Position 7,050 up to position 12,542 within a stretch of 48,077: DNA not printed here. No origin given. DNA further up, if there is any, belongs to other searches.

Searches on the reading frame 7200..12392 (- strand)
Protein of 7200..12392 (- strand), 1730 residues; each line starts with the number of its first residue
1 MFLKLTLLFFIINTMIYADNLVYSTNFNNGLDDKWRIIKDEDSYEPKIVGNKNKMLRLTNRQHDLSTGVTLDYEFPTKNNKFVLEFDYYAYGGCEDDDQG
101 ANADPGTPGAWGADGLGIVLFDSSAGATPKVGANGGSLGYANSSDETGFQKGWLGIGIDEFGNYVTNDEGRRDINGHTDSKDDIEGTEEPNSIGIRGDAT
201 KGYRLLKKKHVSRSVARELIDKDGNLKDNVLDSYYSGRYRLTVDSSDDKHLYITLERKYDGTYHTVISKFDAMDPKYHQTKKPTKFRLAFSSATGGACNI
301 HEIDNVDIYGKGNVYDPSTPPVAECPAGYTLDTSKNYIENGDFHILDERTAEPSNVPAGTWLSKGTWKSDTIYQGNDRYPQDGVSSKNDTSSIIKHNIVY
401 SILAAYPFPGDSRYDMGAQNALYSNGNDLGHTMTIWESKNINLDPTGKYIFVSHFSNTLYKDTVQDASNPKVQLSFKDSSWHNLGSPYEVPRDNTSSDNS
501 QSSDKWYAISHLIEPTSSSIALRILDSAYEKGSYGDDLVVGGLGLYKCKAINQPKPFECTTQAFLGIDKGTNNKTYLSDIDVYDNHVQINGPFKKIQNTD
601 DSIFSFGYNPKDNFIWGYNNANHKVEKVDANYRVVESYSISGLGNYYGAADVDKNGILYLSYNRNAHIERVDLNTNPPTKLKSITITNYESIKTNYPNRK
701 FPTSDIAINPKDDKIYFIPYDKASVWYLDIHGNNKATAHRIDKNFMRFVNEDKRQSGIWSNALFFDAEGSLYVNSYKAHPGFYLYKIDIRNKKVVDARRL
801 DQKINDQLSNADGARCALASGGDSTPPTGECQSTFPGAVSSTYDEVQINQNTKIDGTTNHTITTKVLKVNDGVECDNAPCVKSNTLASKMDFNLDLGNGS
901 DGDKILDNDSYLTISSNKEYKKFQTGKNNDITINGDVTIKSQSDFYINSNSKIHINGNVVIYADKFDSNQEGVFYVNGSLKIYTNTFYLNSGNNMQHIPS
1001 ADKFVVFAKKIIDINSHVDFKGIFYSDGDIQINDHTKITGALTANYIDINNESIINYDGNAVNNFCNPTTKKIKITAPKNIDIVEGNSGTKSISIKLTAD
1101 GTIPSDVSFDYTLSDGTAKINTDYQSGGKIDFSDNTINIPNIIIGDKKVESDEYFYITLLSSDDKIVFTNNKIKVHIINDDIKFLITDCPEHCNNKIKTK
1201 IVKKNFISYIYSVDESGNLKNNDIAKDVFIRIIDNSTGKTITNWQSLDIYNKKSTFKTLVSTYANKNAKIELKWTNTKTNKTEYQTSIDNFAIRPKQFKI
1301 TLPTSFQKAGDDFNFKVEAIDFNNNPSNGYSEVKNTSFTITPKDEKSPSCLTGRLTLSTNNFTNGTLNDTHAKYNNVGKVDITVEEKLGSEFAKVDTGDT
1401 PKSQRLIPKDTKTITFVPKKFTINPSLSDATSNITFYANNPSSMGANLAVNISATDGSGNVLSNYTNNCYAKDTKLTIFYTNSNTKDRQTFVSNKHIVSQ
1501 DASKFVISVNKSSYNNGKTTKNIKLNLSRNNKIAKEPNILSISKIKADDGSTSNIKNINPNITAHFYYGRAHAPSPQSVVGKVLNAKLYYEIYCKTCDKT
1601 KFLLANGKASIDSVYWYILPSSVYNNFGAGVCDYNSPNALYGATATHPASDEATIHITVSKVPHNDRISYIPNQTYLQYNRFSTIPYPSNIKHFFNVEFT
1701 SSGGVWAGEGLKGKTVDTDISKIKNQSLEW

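Call 3: search_protein_families(library=pfam, proteins=[window:7200-12392:-], max_evalue=0.01)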
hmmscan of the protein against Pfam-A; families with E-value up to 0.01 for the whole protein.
window:7200-12392:- (1730 aa): 1 family
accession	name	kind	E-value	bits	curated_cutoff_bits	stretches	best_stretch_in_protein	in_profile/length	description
PF03160.20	Calx-beta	-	1.4e-06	28.8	27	1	1085-1179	18-117/119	Calx-beta domain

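Call 4: search_protein_families(library=ncbifam, proteins=[window:7200-12392:-], max_evalue=0.01)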
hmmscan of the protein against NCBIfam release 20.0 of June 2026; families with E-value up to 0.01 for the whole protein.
window:7200-12392:- (1730 aa): 0 families

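Call 9: find_homologous_proteins(query=window:7203-12392:-, max_evalue=0.001)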
Query window:7203-12392:- (1730 aa): 210 proteins with E <= 0.001 among 8000 candidates; the best 120 are listed.
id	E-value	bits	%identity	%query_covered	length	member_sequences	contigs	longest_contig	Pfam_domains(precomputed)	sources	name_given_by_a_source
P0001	0.0e+0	3954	100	100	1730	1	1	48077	PF03160.21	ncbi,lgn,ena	-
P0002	4.5e-217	742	49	31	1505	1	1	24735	PF03160.21,PF21959.3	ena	-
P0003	2.6e-172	594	50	19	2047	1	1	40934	PF21959.3,PF13385.14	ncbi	-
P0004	2.8e-170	587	53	19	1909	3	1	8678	PF21959.3,PF14339.13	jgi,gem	-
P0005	1.8e-168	581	57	18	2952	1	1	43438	PF13229.13,PF28247.1,PF03160.21,PF21959.3,PF20009.5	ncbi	-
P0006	6.1e-168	579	57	18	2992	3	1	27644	PF28247.1,PF00354.25,PF03160.21,PF21959.3,PF20009.5,PF13385.14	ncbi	-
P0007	3.9e-162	560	60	18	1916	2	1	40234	PF20009.5,PF13385.14,PF02210.32,PF00054.31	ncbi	-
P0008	1.1e-153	532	59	18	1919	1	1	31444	PF21959.3,PF20009.5,PF13385.14,PF02210.32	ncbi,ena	-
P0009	4.2e-151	523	33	37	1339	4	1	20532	PF03160.21,PF21959.3,PF00045.25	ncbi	-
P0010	8.9e-148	512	33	39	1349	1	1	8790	PF03160.21,PF21959.3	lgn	-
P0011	6.9e-146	506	48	20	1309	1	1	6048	PF03160.21,PF21959.3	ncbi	-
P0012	1.4e-144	502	34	26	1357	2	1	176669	PF03160.21,PF21959.3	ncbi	-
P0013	2.6e-142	494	48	19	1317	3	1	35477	PF03160.21,PF21959.3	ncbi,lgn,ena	-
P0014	1.1e-141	492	30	42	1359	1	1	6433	PF28247.1,PF03160.21,PF21959.3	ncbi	-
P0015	1.1e-141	492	41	24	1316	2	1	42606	PF03160.21,PF21959.3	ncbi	-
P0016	1.1e-140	489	39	26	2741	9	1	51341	PF13229.13,PF28247.1,PF03160.21,PF21959.3,PF20009.5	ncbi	-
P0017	1.1e-122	429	52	18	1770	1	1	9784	PF05567.18,PF20009.5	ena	-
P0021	7.2e-88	314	53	17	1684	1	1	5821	PF05567.18,PF20009.5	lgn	-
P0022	2.4e-80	289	52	17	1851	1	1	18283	PF07691.18,PF05567.18,PF20009.5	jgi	-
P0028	1.9e-62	229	42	17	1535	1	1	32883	PF28247.1,PF03160.21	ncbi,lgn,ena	-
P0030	4.4e-55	205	41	18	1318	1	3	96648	PF03160.21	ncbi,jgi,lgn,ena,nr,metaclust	ncbi:MAG TPA: hypothetical protein CFH84_08450 [Sulfurimonas sp. UBA12504]|nr:MAG: hypothetical prot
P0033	1.2e-39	154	36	18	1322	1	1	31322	PF28247.1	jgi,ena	-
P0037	1.0e-30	124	35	17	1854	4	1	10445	PF28243.1,PF21722.5,PF28247.1,PF28238.1,PF20419.5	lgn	-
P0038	2.1e-29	120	39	16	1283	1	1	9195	PF28247.1,PF28238.1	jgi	jgi:MSHA biogenesis protein MshQ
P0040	5.6e-29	119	36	16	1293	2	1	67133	PF28243.1,PF28247.1,PF28238.1,PF13385.14,PF20419.5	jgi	jgi:MSHA biogenesis protein MshQ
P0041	5.8e-29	118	35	17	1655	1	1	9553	PF28243.1,PF28247.1,PF28238.1,PF00354.25,PF03160.21,PF13385.14,PF20419.5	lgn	-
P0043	1.1e-28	118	36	16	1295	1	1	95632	PF28243.1,PF28247.1,PF28238.1,PF13385.14,PF20419.5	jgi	jgi:MSHA biogenesis protein MshQ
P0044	1.3e-28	117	36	16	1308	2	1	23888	PF28243.1,PF28247.1,PF28238.1,PF13385.14,PF20419.5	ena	-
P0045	2.2e-28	117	32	17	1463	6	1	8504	PF23981.2,PF28243.1,PF28247.1,PF28238.1,PF13385.14,PF20419.5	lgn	-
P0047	4.1e-28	116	32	17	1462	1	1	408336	PF23981.2,PF28243.1,PF28247.1,PF28238.1,PF13385.14,PF20419.5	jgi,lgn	jgi:MSHA biogenesis protein MshQ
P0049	1.5e-27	114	31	16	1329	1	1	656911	PF28243.1,PF28247.1,PF28238.1,PF11999.14,PF13385.14,PF20419.5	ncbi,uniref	ncbi:DUF6701 domain-containing protein [Rheinheimera fenheensis]|uniref:DUF6701 domain-containing pr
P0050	2.7e-27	113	33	17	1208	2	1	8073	PF28243.1,PF28247.1,PF28238.1,PF20419.5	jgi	jgi:MSHA biogenesis protein MshQ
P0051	4.1e-27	112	35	16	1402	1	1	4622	PF28243.1,PF28247.1,PF28238.1,PF13385.14,PF20419.5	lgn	-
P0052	5.1e-27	112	35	17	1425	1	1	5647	PF28243.1,PF28247.1,PF28238.1,PF13385.14,PF20419.5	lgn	-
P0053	5.9e-27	112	35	18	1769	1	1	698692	PF28247.1,PF28238.1,PF00354.25,PF13385.14,PF02210.32,PF20419.5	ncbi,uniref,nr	ncbi:DUF6701 domain-containing protein [Saccharospirillum salsuginis]|uniref:DUF6701 domain-containi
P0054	6.0e-27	112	31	17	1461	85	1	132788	PF23981.2,PF28243.1,PF28247.1,PF28238.1,PF13385.14,PF20419.5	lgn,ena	-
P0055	6.7e-27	112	31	17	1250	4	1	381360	PF28243.1,PF28247.1,PF18483.9,PF13385.14,PF20419.5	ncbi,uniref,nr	ncbi:DUF6701 domain-containing protein [Reinekea blandensis]|uniref:MshQ n=1 Tax=Reinekea blandensis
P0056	8.2e-27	111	33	17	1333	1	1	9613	PF28243.1,PF28247.1,PF28238.1,PF13385.14,PF20419.5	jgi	jgi:MSHA biogenesis protein MshQ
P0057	1.7e-26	110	35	16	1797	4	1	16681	PF28247.1,PF28238.1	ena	-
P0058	2.0e-26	110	35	16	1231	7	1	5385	PF23981.2,PF28243.1,PF28247.1,PF28238.1,PF20419.5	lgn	-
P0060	7.8e-26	108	34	17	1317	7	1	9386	PF28247.1,PF28238.1,PF20419.5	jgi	jgi:MSHA biogenesis protein MshQ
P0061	9.1e-26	108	34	16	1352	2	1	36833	PF28243.1,PF28247.1,PF28238.1,PF13385.14,PF20419.5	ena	-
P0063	5.2e-25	105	35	16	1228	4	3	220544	PF28243.1,PF28247.1,PF28238.1,PF20419.5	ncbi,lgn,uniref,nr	ncbi:DUF6701 domain-containing protein [Aeromonas salmonicida]|uniref:DUF6701 domain-containing prot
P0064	6.1e-25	105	34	17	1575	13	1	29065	PF28243.1,PF28247.1,PF28238.1,PF13385.14,PF20419.5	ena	-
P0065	1.3e-24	104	35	16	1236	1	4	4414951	PF23981.2,PF28243.1,PF28247.1,PF28238.1,PF20419.5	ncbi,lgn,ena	-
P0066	1.5e-24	104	35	17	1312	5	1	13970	PF28243.1,PF28247.1,PF28238.1,PF13385.14,PF10102.15,PF20419.5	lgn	-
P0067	1.6e-24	104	33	17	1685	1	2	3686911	PF28243.1,PF28247.1,PF28238.1,PF07691.18,PF13385.14,PF20419.5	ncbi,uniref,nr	ncbi:DUF6701 domain-containing protein [Saccharospirillum mangrovi]|uniref:DUF6701 domain-containing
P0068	1.9e-24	103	34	16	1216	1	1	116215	PF28243.1,PF28247.1,PF28238.1,PF20419.5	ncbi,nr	ncbi:MSHA biogenesis protein MshQ [Aeromonas salmonicida subsp. salmonicida]|nr:MSHA biogenesis prot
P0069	1.9e-24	103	34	16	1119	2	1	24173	PF28243.1,PF28247.1,PF28238.1,PF20419.5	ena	-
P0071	2.2e-24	103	35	15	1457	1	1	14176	PF28247.1,PF28238.1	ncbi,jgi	jgi:MSHA biogenesis protein MshQ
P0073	2.8e-24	103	36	17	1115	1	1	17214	PF28243.1,PF28247.1,PF28238.1,PF20419.5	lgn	-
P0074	4.4e-24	102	36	15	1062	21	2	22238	PF28243.1,PF28247.1,PF28238.1,PF20419.5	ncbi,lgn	-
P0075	5.0e-24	102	36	16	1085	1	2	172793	PF28243.1,PF28247.1,PF28238.1,PF20419.5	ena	-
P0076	7.0e-24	102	32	16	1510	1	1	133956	PF28243.1,PF28247.1,PF28238.1,PF13385.14,PF04519.20,PF20419.5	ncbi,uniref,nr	ncbi:DUF6701 domain-containing protein [Vibrio navarrensis]|uniref:DUF6701 domain-containing protein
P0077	8.9e-24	101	35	16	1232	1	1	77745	PF28243.1,PF28247.1,PF28238.1,PF20419.5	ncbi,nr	ncbi:TPA: MSHA biogenesis protein MshQ [Aeromonas salmonicida]|nr:MSHA biogenesis protein MshQ [Aero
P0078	1.1e-23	101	34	16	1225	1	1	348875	PF28243.1,PF28247.1,PF28238.1,PF20419.5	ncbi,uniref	ncbi:DUF6701 domain-containing protein [Aeromonas salmonicida]|uniref:DUF6701 domain-containing prot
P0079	1.1e-23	101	35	16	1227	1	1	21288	PF28243.1,PF28247.1,PF28238.1,PF20419.5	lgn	-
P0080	1.6e-23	100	34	16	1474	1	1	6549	PF28243.1,PF28247.1,PF28238.1,PF18483.9,PF13385.14,PF10102.15,PF21471.4,PF20419.5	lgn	-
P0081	1.9e-23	100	34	16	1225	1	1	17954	PF28243.1,PF28247.1,PF28238.1,PF20419.5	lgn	-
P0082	2.0e-23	100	35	16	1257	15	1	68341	PF28243.1,PF28247.1,PF28238.1,PF20419.5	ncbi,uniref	ncbi:DUF6701 domain-containing protein [Aeromonas salmonicida]|uniref:DUF6701 domain-containing prot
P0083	2.0e-23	100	34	16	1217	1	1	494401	PF23981.2,PF28243.1,PF28247.1,PF28238.1,PF20419.5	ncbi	-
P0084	2.3e-23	100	33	16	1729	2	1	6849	PF21722.5,PF28247.1,PF28238.1,PF20419.5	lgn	-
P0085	2.3e-23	100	34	16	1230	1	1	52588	PF28243.1,PF28247.1,PF28238.1,PF20419.5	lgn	-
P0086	3.6e-23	99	34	16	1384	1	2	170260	PF28243.1,PF28247.1,PF28238.1,PF13385.14,PF04519.20,PF20419.5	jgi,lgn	jgi:MSHA biogenesis protein MshQ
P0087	3.8e-23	99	31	19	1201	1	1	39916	PF28243.1,PF28247.1,PF28238.1,PF20419.5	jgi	jgi:MSHA biogenesis protein MshQ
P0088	4.2e-23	99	34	16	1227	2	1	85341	PF28243.1,PF28247.1,PF28238.1,PF20419.5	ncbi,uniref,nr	ncbi:DUF6701 domain-containing protein [Aeromonas sp. 5HA1]|uniref:DUF6701 domain-containing protein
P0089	4.6e-23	99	35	15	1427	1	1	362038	PF28243.1,PF28247.1,PF28238.1,PF18483.9,PF13385.14,PF20419.5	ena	-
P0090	4.8e-23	99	35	16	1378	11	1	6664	PF28247.1,PF28238.1,PF20419.5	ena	-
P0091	5.5e-23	99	35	16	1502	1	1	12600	PF28247.1,PF28238.1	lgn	-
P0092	6.1e-23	98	36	17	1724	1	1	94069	PF28243.1,PF28247.1,PF28238.1,PF07691.18,PF10528.15,PF13385.14,PF20419.5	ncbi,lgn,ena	-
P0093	8.3e-23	98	32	17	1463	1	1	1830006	PF28243.1,PF28247.1,PF28238.1,PF20419.5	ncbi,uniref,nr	ncbi:DUF6701 domain-containing protein [Shewanella woodyi]|uniref:DUF6701 domain-containing protein 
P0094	1.1e-22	98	36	15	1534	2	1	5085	PF28247.1,PF28238.1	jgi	-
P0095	1.1e-22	98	33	17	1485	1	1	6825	PF28243.1,PF28247.1,PF28238.1,PF20419.5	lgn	-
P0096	1.3e-22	97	30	16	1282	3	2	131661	PF28243.1,PF28247.1,PF28238.1,PF18483.9,PF21471.4,PF20419.5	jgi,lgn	jgi:MSHA biogenesis protein MshQ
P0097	1.7e-22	97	35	16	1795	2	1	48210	PF28247.1,PF28238.1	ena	-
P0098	1.8e-22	97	35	16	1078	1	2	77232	PF28247.1,PF28238.1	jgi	jgi:MSHA biogenesis protein MshQ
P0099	1.9e-22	97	35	16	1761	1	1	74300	PF28247.1,PF28238.1,PF28347.1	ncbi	-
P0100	2.8e-22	96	34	16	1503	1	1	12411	PF28247.1,PF28238.1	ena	-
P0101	3.0e-22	96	36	16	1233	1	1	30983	PF28247.1,PF28238.1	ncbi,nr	ncbi:hypothetical protein E4K72_01685 [Oxalobacteraceae bacterium OM1]|nr:hypothetical protein E4K72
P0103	3.9e-22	96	35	15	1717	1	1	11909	PF28243.1,PF28247.1,PF28238.1,PF03160.21,PF13385.14,PF20419.5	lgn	-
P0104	4.8e-22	96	33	16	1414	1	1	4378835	PF28247.1,PF28238.1,PF13385.14,PF04519.20,PF20419.5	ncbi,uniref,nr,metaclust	ncbi:DUF6701 domain-containing protein [Lacimicrobium alkaliphilum]|uniref:DUF6701 domain-containing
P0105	5.6e-22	95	31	20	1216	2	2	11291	PF28243.1,PF28247.1,PF28238.1,PF13385.14,PF20419.5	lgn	-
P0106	6.1e-22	95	33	16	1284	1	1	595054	PF28243.1,PF28247.1,PF28238.1,PF20419.5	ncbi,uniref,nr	ncbi:hypothetical protein GCM10011297_09230 [Bacterioplanes sanyensis]|uniref:DUF6701 domain-contain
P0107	7.4e-22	95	31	16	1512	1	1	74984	PF28243.1,PF28247.1,PF28238.1,PF13385.14,PF04519.20,PF20419.5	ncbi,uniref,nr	ncbi:DUF6701 domain-containing protein [Vibrio cholerae]|uniref:DUF6701 domain-containing protein n=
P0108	8.7e-22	95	32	16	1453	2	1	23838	PF28243.1,PF28247.1,PF28238.1,PF20419.5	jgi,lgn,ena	-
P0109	8.8e-22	95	34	16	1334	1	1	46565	PF28243.1,PF28247.1,PF28238.1,PF13205.13,PF20419.5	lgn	-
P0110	1.1e-21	94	34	17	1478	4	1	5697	PF28247.1,PF28238.1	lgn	-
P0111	1.1e-21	94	34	16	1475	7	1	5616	PF28247.1,PF28238.1,PF18483.9,PF20419.5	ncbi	-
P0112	2.0e-21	93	31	16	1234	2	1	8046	PF28243.1,PF28247.1,PF28238.1,PF20419.5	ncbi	ncbi:MAG: DUF6701 domain-containing protein [Vibrio sp.]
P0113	2.1e-21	93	34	16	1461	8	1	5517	PF28243.1,PF28247.1,PF28238.1,PF20419.5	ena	-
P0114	2.8e-21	93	34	17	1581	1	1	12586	PF28247.1,PF28238.1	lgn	-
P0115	3.3e-21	93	33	16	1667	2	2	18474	PF28243.1,PF28247.1,PF28238.1,PF07691.18,PF20419.5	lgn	-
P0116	3.7e-21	93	34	15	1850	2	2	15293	PF28243.1,PF13229.13,PF28247.1,PF28238.1,PF03160.21,PF20419.5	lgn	-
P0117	3.8e-21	93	33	16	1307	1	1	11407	PF28243.1,PF28247.1,PF28238.1,PF20419.5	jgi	jgi:MSHA biogenesis protein MshQ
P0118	5.1e-21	92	34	16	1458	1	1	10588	PF28247.1,PF28238.1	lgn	-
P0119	5.9e-21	92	34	16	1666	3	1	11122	PF28247.1,PF28238.1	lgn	-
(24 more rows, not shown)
